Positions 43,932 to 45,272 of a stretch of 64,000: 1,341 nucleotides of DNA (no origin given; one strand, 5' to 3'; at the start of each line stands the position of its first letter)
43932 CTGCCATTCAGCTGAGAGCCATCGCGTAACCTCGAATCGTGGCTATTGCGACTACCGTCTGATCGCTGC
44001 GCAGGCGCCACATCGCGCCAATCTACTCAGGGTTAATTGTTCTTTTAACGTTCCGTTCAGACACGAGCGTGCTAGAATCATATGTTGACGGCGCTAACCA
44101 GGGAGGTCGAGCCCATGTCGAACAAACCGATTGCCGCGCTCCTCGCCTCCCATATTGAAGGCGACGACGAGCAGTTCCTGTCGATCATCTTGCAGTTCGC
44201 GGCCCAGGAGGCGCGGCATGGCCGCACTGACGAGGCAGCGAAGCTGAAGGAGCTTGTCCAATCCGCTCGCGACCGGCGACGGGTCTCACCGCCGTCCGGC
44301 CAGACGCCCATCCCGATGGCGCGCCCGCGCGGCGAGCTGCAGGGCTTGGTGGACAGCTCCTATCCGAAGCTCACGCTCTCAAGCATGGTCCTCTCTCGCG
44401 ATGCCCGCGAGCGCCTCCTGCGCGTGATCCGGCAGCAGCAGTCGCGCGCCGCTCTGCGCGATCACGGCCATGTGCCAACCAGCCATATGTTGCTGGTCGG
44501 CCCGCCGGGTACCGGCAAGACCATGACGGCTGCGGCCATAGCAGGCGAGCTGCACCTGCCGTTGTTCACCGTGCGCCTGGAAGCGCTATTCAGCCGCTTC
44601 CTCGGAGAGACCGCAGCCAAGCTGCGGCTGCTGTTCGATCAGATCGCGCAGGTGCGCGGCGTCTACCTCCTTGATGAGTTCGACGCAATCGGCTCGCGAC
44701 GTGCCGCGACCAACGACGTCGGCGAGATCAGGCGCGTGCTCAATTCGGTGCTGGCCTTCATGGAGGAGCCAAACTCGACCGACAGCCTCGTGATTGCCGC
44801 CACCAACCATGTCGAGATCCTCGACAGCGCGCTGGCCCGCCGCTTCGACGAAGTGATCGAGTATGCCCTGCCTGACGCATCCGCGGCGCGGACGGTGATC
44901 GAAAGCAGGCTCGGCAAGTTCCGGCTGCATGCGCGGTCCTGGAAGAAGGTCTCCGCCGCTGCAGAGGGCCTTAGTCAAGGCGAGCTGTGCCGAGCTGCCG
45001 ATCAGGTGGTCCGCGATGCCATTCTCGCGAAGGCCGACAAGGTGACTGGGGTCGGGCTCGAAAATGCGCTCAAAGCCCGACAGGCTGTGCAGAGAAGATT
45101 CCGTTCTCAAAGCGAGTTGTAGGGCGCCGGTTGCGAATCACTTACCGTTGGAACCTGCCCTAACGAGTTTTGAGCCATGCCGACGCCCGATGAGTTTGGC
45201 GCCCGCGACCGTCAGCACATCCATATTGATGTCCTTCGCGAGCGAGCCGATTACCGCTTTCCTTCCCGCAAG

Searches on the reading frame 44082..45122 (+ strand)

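Call 22: search_protein_families(library=padloc, proteins=[window:44082-45122:+], max_evalue=0.001)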
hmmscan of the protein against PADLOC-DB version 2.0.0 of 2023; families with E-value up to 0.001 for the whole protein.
window:44082-45122:+ (346 aa): 8 families
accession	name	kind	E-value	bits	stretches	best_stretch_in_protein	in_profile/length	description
PDLC02196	IetA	-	7.1e-69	231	1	16-334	6-322/374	-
PDLC04232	IetA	-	8.5e-60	200.9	1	17-335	7-318/330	-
PDLC02195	IetA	-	1.1e-55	187.6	1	16-323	6-326/395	-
PDLC04231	IetA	-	5.2e-38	129.3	1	26-275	16-258/262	-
PDLC00915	TRIP13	-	8.1e-15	53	1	100-293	29-237/302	TRIP13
PDLC00914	TRIP13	-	1.6e-12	45.5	1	136-294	74-248/302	TRIP13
PDLC04140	mad8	-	1.9e-05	22.3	1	133-268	27-120/314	mads_8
PDLC03838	DolB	-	2.2e-05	21.9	0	136-203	169-241/375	-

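Call 62: search_protein_families(library=ncbifam, proteins=[window:44082-45122:+], max_evalue=0.001)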
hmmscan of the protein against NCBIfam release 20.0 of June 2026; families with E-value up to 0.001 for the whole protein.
window:44082-45122:+ (346 aa): 25 families
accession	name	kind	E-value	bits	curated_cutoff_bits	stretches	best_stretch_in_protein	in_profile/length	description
NF042959.1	IteA_antiphage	equivalog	5.8e-59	200.1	510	1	39-337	29-328/367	anti-phage ATPase IteA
NF003069.1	PRK03992.1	subfamily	9.1e-28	97.5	500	1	126-331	158-370/379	proteasome-activating nucleotidase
TIGR01241.2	FtsH_fam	equivalog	3.6e-27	95.4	600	1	131-304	194-373/598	ATP-dependent zinc metalloprotease FtsH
TIGR01242.2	TIGR01242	subfamily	1.4e-25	90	500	1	129-331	144-353/362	proteasome-activating nucleotidase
TIGR01243.1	CDC48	subfamily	1.4e-23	83.2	802.65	1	125-318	479-673/733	CDC48 family AAA ATPase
NF008004.0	PRK10733.1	equivalog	5.7e-23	80.8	1008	1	128-285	181-343/644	ATP-dependent zinc metalloprotease FtsH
NF047747.1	PrtsmActNtasePan2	equivalog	1e-21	77.7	700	1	124-328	176-387/397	proteasome-activating nucleotidase Pan2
NF047748.1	PrtsmActNtasePan1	equivalog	5.1e-21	75.2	750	1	125-282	174-337/405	proteasome-activating nucleotidase Pan1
NF041006.2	cell_div_CdvC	equivalog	5.3e-21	74.9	650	1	86-302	89-311/370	cell division protein CdvC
TIGR03922.1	T7SS_EccA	equivalog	6.2e-12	44.9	466.65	1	131-261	310-448/557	type VII secretion AAA-ATPase EccA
TIGR03689.1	pup_AAA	equivalog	1.4e-11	43.9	504.75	1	125-279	208-380/512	proteasome ATPase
NF003229.0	PRK04195.1-5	equivalog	9.7e-07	27.8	280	1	101-221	18-129/413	replication factor C large subunit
NF009067.0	PRK12402.1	equivalog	7.9e-06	25.1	317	1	113-159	15-62/340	replication factor C small subunit 2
TIGR03345.1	VI_ClpV1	equivalog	1.3e-05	23.7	884.95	1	111-158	577-621/852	type VI secretion system ATPase TssH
NF007365.0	PRK09862.1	equivalog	1.7e-05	23.6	530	1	103-157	181-234/506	YifB family Mg chelatase-like AAA ATPase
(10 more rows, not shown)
